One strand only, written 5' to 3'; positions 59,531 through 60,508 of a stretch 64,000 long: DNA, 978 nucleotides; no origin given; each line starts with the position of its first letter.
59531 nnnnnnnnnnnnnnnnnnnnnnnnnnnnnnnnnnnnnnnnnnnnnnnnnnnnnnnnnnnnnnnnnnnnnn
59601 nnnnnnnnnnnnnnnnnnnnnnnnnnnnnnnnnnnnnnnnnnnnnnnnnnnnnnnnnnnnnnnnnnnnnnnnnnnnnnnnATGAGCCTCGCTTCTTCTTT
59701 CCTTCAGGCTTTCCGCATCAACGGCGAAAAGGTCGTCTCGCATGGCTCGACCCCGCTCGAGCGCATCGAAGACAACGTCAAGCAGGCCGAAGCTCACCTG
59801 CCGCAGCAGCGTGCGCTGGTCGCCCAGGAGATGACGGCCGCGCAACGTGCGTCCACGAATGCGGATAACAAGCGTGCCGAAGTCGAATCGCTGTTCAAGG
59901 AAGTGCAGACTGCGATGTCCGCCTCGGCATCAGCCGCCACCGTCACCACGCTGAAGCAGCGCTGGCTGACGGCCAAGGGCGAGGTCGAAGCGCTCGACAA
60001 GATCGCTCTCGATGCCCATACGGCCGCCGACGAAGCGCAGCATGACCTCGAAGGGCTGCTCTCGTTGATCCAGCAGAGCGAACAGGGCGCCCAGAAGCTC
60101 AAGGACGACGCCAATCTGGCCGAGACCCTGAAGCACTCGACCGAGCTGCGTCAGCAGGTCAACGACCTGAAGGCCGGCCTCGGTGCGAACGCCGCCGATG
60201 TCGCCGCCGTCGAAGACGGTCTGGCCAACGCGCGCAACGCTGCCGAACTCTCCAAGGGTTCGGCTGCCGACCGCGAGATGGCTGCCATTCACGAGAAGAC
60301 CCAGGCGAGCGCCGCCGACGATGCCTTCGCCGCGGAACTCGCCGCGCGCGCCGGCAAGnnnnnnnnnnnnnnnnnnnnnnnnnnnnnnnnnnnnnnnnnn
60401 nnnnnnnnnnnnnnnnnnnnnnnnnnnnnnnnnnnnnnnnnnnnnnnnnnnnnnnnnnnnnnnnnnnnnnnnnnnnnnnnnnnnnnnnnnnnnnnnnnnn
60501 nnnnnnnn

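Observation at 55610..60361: TPM-domain membrane protein with giant helical insert, followed by two tandem PspA/IM30 paralogs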

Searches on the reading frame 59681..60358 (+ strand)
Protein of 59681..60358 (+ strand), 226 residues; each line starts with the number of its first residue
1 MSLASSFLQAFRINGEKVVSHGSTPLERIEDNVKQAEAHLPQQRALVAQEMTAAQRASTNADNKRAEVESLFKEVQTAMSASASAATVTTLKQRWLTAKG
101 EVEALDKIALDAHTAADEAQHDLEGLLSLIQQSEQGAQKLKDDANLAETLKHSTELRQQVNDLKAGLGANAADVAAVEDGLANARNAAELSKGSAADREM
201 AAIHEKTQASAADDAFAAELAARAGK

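Call 3: search_protein_families(library=pfam, proteins=[window:59681-60358:+], max_evalue=0.1)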
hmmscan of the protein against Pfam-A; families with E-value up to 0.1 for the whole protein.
window:59681-60358:+ (226 aa): 4 families
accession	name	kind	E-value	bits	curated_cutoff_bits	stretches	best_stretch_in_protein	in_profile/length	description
PF17107.11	SesA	-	0.028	15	26.3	1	26-107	35-113/122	N-terminal domain on NACHT_NTPase and P-loop NTPases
PF21329.2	CYP38_PsbQ-like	-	0.04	14.9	27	1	21-104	34-114/117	Peptidyl-prolyl cis-trans isomerase CYP38-like, PsbQ-like domain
PF04399.18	Glutaredoxin2_C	-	0.064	13.5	32.8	0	111-151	55-96/130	Glutaredoxin 2, C terminal domain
PF07889.17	DUF1664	-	0.085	13.3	34.6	0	7-82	31-106/124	Protein of unknown function (DUF1664)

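Call 4: search_protein_families(library=ncbifam, proteins=[window:59681-60358:+], max_evalue=0.1)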
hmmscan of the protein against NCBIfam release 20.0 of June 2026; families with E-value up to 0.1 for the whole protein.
window:59681-60358:+ (226 aa): 2 families
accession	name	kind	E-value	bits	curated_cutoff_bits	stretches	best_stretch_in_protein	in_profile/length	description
NF004046.1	PRK05563.1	equivalog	0.038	12.9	400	1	24-183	377-535/567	DNA polymerase III subunit gamma/tau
NF003034.1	PRK03918.1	equivalog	0.085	10.8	700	1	33-171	607-741/878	DNA double-strand break repair ATPase Rad50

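Call 6: search_protein_families(library=padloc, proteins=[window:59681-60358:+], max_evalue=0.1)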
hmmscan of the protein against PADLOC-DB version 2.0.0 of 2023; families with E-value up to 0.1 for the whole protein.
window:59681-60358:+ (226 aa): 4 families
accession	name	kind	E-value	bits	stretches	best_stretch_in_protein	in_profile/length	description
PDLC00582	JetC3|JetC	-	0.012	11.4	1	24-164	784-998/1472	DUF3584 domain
PDLC00551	JetC2|JetC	-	0.027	10.3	1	28-220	803-990/1365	DUF3584 domain; MukB-like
PDLC00583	JetC3|JetC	-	0.03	10.1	1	44-187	753-900/1471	DUF3584 domain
PDLC03868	LmuB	-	0.082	9.1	0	30-217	296-483/1035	-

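Call 7: search_protein_families(library=phrogs, proteins=[window:59681-60358:+], max_evalue=0.1)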
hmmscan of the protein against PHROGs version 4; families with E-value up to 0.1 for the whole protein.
window:59681-60358:+ (226 aa): 0 families

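Call 9: search_solved_structures(query=window:59681-60358:+, max_evalue=10, show_alignments=2)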
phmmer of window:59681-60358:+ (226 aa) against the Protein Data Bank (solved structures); distinct sequences matched with E-value up to 10: 4.
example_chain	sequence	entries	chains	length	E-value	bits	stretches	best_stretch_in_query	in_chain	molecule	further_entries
4g78_A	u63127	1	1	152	0.66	13.4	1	10-49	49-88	Histidine phosphotransfer protein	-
2m4i_A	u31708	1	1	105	0.74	13.3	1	88-163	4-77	Septum site-determining protein MinC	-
5col_A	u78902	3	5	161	0.85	13.1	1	103-154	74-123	50S ribosomal protein L11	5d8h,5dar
3iuk_A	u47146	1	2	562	1.5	12.3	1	117-224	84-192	uncharacterized protein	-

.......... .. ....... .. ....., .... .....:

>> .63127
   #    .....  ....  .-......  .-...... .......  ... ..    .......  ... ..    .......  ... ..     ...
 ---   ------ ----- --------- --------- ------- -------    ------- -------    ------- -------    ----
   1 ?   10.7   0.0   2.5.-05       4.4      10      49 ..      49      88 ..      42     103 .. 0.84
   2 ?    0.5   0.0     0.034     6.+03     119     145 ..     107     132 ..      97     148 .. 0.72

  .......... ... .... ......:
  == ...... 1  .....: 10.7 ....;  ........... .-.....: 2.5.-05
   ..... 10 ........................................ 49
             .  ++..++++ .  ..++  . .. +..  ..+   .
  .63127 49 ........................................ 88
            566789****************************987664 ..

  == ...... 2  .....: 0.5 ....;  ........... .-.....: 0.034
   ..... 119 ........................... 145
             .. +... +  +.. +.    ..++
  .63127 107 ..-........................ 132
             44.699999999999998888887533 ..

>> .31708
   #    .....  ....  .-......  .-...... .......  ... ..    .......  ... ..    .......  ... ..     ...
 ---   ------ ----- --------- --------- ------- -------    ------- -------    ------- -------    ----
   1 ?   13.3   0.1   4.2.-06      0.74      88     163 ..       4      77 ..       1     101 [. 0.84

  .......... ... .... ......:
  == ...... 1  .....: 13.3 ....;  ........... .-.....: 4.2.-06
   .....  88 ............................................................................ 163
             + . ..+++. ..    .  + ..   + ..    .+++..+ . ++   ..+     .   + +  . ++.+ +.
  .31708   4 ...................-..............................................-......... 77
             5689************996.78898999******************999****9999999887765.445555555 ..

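Call 11: find_homologous_proteins(query=window:59681-60358:+, max_evalue=0.001)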
Query window:59681-60358:+ (226 aa): 10 proteins with E <= 0.001 among 4060 candidates.
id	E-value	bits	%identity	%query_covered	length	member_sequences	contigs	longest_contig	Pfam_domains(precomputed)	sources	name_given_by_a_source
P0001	3.8e-128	443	100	100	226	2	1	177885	-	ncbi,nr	ncbi:MAG: hypothetical protein P4L53_09400 [Candidatus Obscuribacterales bacterium]|nr:hypothetical 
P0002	2.5e-115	401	91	100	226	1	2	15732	-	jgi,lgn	jgi:hypothetical protein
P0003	2.1e-82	294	70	88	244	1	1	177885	-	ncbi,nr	ncbi:MAG: hypothetical protein P4L53_09395 [Candidatus Obscuribacterales bacterium]|nr:hypothetical 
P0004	5.4e-79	283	67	93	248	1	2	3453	-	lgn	-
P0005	1.0e-71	259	61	95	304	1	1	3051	-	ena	-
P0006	6.6e-71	256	64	98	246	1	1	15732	-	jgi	jgi:hypothetical protein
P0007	6.1e-56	208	53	99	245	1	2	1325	-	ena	-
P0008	3.6e-44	169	50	96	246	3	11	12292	-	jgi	jgi:chromosome segregation ATPase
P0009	2.3e-43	167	48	98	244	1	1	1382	-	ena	-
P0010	2.6e-33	134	44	94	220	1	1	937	-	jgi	jgi:hypothetical protein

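Call 13: search_solved_structures(query=A1, max_evalue=10, show_alignments=2)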
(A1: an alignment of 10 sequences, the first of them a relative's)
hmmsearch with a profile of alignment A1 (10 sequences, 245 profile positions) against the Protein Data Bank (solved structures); distinct sequences matched with E-value up to 10: 3.
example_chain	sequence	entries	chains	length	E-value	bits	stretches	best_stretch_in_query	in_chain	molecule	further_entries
3jqh_A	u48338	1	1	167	0.044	16.5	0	140-181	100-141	C-type lectin domain family 4 member M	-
13hr_I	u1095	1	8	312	0.18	14.4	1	25-160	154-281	Mce/MlaD domain-containing protein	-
7vcf_T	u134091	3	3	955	0.37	13.4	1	160-241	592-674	Tic100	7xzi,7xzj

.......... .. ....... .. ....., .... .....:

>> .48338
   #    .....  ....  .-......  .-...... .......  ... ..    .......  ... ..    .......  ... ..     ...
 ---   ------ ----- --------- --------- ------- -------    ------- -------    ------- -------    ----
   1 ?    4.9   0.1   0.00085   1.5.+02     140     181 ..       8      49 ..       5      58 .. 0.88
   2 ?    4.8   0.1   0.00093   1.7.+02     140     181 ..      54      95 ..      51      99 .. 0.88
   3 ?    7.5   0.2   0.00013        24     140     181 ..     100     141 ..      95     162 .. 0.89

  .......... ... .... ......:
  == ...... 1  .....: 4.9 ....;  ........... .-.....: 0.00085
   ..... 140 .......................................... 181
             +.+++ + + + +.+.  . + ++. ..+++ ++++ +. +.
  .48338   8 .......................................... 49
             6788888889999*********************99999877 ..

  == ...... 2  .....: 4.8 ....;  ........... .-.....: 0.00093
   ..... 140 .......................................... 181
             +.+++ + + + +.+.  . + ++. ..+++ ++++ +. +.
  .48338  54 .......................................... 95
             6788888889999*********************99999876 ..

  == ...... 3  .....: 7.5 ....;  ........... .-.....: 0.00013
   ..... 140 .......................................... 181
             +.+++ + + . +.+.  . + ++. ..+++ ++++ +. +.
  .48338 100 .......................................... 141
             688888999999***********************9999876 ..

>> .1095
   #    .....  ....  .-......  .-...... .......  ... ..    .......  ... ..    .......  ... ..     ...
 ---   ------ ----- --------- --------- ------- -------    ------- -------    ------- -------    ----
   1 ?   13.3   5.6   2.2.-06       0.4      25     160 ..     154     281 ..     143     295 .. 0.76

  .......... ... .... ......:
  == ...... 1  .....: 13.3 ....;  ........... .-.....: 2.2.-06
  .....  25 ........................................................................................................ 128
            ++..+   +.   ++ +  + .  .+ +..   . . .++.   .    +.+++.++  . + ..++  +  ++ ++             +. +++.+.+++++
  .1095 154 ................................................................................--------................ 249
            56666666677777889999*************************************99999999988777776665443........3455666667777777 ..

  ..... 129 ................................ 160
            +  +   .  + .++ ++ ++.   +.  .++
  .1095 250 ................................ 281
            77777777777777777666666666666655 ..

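Call 16: find_encoding_contigs(protein=P0002, flank=10000, max_places=4)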
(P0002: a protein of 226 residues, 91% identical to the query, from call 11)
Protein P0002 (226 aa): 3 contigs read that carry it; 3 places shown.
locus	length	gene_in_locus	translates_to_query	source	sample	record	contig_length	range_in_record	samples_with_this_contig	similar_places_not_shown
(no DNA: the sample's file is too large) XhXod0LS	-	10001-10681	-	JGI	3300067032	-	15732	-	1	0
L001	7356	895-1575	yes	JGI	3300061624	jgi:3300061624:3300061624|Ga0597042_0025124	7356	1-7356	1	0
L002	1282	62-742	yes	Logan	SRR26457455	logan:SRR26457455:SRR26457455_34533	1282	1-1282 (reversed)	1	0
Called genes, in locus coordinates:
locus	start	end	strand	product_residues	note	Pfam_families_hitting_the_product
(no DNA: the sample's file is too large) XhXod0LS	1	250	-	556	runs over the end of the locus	?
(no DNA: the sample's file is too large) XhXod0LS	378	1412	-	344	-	-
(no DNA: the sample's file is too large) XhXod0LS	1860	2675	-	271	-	PF14805:THDPS_N_2, PF00132:Hexapep (weak), PF14602:Hexapep_2 (weak)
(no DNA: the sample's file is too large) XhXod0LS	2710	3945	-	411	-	PF01546:Peptidase_M20, PF07687:M20_dimer (weak)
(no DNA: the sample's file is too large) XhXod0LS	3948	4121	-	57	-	-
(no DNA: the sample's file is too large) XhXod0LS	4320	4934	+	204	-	PF01928:CYTH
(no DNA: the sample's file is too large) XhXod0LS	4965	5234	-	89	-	-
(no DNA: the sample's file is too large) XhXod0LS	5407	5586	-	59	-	-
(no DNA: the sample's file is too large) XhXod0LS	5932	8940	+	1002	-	-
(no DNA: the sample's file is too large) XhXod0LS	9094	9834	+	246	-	-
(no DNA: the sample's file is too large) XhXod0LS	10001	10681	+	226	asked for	-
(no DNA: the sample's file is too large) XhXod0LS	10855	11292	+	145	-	-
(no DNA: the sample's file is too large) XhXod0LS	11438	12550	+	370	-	PF03747:ADP_ribosyl_GH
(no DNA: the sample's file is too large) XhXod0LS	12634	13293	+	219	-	-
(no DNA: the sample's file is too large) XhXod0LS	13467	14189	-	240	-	-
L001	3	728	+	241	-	?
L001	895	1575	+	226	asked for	-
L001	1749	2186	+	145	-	-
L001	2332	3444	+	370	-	PF03747:ADP_ribosyl_GH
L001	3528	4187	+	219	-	-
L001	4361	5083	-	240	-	-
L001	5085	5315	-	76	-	-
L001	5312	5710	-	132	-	-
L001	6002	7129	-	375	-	PF00561:Abhydrolase_1, PF10230:LIDHydrolase, PF12146:Hydrolase_4, PF12697:Abhydrolase_6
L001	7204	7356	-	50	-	?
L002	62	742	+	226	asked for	-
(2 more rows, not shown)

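Call 17: find_encoding_contigs(protein=P0008, flank=10000, max_places=6)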
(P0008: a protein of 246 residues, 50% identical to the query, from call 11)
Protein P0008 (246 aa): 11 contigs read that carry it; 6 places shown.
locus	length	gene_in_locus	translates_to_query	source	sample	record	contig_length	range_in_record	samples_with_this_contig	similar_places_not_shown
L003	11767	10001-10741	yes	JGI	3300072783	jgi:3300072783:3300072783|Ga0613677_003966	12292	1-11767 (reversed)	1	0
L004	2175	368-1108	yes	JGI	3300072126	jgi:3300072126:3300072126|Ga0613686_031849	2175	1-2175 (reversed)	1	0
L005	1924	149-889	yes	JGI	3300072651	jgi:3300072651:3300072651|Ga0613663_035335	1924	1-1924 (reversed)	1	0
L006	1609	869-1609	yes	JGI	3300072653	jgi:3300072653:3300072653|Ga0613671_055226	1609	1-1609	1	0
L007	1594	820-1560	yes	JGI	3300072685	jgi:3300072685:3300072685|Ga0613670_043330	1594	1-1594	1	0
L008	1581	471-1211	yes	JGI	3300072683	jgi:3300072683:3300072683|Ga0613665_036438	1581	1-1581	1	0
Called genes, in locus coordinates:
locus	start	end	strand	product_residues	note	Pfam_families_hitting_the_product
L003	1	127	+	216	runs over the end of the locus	?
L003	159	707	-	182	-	-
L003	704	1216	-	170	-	-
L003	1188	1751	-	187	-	-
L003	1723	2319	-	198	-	-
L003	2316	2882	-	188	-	-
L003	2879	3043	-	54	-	-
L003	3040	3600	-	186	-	-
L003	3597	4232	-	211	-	-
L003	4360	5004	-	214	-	-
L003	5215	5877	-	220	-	PF02789:Peptidase_M17_N (weak)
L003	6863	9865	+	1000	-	-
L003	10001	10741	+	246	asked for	-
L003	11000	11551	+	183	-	-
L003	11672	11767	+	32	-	?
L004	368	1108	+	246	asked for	-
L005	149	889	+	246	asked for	-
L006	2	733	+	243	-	?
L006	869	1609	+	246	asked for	?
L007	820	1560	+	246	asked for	-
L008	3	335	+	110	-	?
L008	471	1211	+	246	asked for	-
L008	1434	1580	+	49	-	?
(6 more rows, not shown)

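Call 23: predict_structure(alignment_id=A1)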
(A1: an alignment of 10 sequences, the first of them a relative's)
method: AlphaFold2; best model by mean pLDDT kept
length: 226 residues; sequences in the alignment: 10
mean_pLDDT: 70.2   pTM: 0.48
mean pLDDT of the five models: 70.2, 69.9, 65.1, 62.7, 60.8
residues with pLDDT >= 90: 54; 70-90: 82; 50-70: 32; < 50: 58
segments of 3 or more residues with pLDDT < 50: 1-21, 163-165, 167-195
pLDDT, mean of each block of 10 residues (from residue 1): 36 41 69 81 87 90 94 93 91 92 91 89 84 78 69 57 42 39 40 49 53 80 70
secondary structure, 60 per line:
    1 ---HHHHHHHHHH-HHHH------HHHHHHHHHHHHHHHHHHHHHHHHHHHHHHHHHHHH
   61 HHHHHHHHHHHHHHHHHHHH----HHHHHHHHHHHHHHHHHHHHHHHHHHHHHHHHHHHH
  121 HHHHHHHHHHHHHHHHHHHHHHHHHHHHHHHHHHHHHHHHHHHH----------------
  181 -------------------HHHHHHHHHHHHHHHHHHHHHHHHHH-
elements in order: H4-13 H15-18 H25-80 H85-164 H200-225
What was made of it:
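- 59681..60361 (+): Small-2: 226-aa paralogue without the TM helix (P4L53_09400); starts at the PspA helix-alpha0 equivalent. AF2 hairpin H25-80/H85-164, pLDDT about 90 (call 23).
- On PspA/IM30 (PF04012): AF2 gives H25-80 and H85-164 at pLDDT about 90 (call 23).
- AF2 predicts the long alpha1/alpha2-3 hairpin at pLDDT about 90 (call 23).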

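Call 26: fold_search(model_id=the predicted structure, library=pdb)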
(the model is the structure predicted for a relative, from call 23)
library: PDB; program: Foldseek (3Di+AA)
matches with E <= 10: 602; with E <= 0.001: 0
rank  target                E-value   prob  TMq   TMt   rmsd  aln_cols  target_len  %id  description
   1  8qbs                  3.3e-03  1.00  0.52  0.58  10.3       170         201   19  Cryo-EM structure of Vipp1-F197K/L200K helical filament with lattice 1 (Vipp1-F197K/L200K_L1) (released 2024-09-11)
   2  8qbw                  6.7e-03  1.00  0.50  0.52  41.6       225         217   17  Cryo-EM structure of Vipp1-deltaH6_aa1-219 helical filament with lattice 3 (Vipp1-deltaH6_L3) (released 2024-09-11)
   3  7o3w_A                8.8e-03  1.00  0.50  0.53  44.0       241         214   15  Structural basis for VIPP1 oligomerization and maintenance of thylakoid membrane integrity (released 2021-06-30)
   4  7o3x_A                1.3e-02  1.00  0.52  0.55  10.0       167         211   19  Structural basis for VIPP1 oligomerization and maintenance of thylakoid membrane integrity (released 2021-06-30)
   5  8qbr                  1.3e-02  1.00  0.47  0.50  10.8       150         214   19  Cryo-EM structure of Vipp1 helical filament with lattice 1 (Vipp1_L1) (released 2024-09-18)
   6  6zvr_DB               1.4e-02  1.00  0.48  0.65  10.8       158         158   18  C11 symmetry: Bacterial Vipp1 and PspA are members of the ancient ESCRT-III membrane-remodeling superfamily. (released 2021-08-04)
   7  4mh6                  1.9e-02  1.00  0.44  0.59  10.7       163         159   13  2.8 Angstrom Crystal Structure of Type III Secretion Protein YscO from Vibrio parahaemolyticus (released 2013-09-11)
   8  6zvr_CB               2.2e-02  1.00  0.47  0.49  10.4       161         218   19  C11 symmetry: Bacterial Vipp1 and PspA are members of the ancient ESCRT-III membrane-remodeling superfamily. (released 2021-08-04)
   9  7o3x_B                2.5e-02  1.00  0.49  0.52  41.0       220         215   19  Structural basis for VIPP1 oligomerization and maintenance of thylakoid membrane integrity (released 2021-06-30)
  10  7nz2_C1               2.6e-02  0.63  0.20  0.12  29.8       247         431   15  Cryo-EM structure of the MukBEF-MatP-DNA tetrad (released 2021-07-07)
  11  6zvr_A                4.3e-02  1.00  0.46  0.47  42.0       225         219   17  C11 symmetry: Bacterial Vipp1 and PspA are members of the ancient ESCRT-III membrane-remodeling superfamily. (released 2021-08-04)
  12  7nyw_C                4.8e-02  0.54  0.20  0.15  28.5       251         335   14  Cryo-EM structure of the MukBEF-MatP-DNA head module (released 2021-07-07)
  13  5nnv_B                6.0e-02  1.00  0.45  0.44  13.1       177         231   20  Structure of a Bacillus subtilis Smc coiled coil middle fragment (released 2017-06-21)
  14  8i4v_B                6.3e-02  1.00  0.51  0.45   8.5       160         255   13  Cryo-EM structure of 5-subunit Smc5/6 arm region (released 2024-06-26)
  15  9eom                  6.3e-02  1.00  0.51  0.53  44.5       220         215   17  250A Vipp1 dL10Ala helical tubes in the presence of EPL (released 2024-10-16)
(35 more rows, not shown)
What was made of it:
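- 59681..60361 (+): Foldseek top hits are Vipp1/PspA (call 26).
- On PspA/IM30 (PF04012): Foldseek top hits are Vipp1/PspA, but at E of 3e-3 or worse (call 26).
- Foldseek's top six PDB hits are Vipp1/PspA (call 26).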

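Call 28: find_related_loci(query=A1, collection=metagenome_contigs, flank=10000)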
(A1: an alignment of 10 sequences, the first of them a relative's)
Query A1 (226 aa) in metagenome_contigs; peptide patterns used: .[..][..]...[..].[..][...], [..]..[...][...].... (x = any residue, [..] = any of these).
594 stretches matched a pattern; 1 encode a relative of the query (tblastn E <= 1e-3); 1 distinct loci.
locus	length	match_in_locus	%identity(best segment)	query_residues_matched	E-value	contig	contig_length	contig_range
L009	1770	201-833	47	2-212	3e-53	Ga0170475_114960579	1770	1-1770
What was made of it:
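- Tried and rejected: The metagenome scan found one locus (call 28).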

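Call 31: find_related_loci(query=A1, collection=genome_contigs, flank=10000)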
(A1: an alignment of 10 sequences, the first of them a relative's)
Query A1 (226 aa) in genome_contigs; peptide patterns used: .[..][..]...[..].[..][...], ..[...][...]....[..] (x = any residue, [..] = any of these).
398 stretches matched a pattern, but none encodes a relative of the query by tblastn (E <= 1e-3).

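Call 32: find_encoding_contigs(protein=P0004, flank=10000, max_places=3)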
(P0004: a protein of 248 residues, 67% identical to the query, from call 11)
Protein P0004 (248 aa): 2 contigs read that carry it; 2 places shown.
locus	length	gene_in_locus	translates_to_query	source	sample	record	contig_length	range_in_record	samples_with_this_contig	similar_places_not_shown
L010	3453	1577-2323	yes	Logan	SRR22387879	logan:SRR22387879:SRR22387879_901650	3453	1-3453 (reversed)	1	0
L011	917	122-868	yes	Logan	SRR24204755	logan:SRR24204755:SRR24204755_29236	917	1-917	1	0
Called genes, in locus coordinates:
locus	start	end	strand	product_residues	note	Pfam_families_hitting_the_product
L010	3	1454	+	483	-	?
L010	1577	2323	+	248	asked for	-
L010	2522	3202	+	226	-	-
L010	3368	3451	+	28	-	?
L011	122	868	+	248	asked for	-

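Call 33: find_encoding_contigs(protein=P0005, flank=10000, max_places=3)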
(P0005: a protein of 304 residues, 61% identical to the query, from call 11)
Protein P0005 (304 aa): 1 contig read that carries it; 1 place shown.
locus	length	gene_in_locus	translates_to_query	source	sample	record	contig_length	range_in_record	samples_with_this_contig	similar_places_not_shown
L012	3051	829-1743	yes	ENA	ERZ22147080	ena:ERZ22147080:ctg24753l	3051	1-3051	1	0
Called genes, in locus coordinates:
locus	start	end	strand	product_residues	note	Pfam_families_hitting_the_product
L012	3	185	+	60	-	?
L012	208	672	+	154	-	-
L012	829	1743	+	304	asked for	-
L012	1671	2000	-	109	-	-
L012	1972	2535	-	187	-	-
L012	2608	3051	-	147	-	?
